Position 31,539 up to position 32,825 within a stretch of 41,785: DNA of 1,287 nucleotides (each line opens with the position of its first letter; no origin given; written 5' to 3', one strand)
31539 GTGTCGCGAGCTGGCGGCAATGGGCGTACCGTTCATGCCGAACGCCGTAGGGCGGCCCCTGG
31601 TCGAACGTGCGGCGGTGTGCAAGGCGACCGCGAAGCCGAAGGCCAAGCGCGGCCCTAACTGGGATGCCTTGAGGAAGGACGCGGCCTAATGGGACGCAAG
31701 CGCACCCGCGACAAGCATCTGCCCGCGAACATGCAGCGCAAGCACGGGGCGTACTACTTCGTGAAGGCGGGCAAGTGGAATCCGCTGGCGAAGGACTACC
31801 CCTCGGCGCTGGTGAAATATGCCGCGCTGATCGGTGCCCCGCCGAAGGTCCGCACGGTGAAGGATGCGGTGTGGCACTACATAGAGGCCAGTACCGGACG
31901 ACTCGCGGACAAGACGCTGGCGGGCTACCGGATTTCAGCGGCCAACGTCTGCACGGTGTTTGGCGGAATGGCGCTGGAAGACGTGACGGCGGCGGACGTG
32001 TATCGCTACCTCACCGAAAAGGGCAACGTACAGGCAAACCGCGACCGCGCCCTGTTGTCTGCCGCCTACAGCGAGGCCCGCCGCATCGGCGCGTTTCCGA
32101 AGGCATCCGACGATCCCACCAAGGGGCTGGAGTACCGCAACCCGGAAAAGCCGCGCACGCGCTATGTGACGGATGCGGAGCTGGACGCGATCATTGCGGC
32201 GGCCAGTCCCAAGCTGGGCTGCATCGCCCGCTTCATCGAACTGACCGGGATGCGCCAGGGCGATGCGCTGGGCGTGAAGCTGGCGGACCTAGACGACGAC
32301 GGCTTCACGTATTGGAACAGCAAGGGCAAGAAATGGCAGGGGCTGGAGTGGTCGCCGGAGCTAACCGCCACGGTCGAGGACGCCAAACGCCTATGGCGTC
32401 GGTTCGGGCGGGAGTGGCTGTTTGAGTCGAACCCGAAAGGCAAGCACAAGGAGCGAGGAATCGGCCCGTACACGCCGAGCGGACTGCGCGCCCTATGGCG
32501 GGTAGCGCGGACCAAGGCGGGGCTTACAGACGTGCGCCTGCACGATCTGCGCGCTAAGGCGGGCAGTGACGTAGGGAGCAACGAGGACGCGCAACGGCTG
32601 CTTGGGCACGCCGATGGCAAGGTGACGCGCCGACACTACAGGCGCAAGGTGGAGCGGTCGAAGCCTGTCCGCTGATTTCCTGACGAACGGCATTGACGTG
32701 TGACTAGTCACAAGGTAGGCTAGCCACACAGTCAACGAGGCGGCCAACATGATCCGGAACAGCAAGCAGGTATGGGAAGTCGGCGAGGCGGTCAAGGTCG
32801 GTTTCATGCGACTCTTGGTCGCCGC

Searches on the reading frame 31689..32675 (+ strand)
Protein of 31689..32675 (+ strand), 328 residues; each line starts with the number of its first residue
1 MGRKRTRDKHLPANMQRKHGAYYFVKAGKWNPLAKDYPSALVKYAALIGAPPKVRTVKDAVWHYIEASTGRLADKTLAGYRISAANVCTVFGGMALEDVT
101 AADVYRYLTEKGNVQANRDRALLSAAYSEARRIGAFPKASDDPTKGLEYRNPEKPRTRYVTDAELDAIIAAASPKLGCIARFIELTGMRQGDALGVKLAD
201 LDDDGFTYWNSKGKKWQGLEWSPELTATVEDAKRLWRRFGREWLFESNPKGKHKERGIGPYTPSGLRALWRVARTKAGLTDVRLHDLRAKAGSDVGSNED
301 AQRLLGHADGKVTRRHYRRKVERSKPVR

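Call 67: search_protein_families(library=phrogs, proteins=[window:31689-32675:+], max_evalue=0.001)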
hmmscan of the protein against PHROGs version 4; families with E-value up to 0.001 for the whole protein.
window:31689-32675:+ (328 aa): 4 families
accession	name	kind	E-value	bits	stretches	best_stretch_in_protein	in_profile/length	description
phrog_1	-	integration and excision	8e-44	151.9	1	46-319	157-434/611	integrase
phrog_216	-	integration and excision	4.8e-19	69.6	1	140-318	36-222/301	integrase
phrog_7244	-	integration and excision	1e-06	29.2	1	80-228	96-250/263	integrase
phrog_14425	-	unknown function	1.7e-05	25.8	1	206-321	27-153/161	-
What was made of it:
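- The phage is temperate: integrase at 31689-32675 and a repressor-like gene (call 67).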
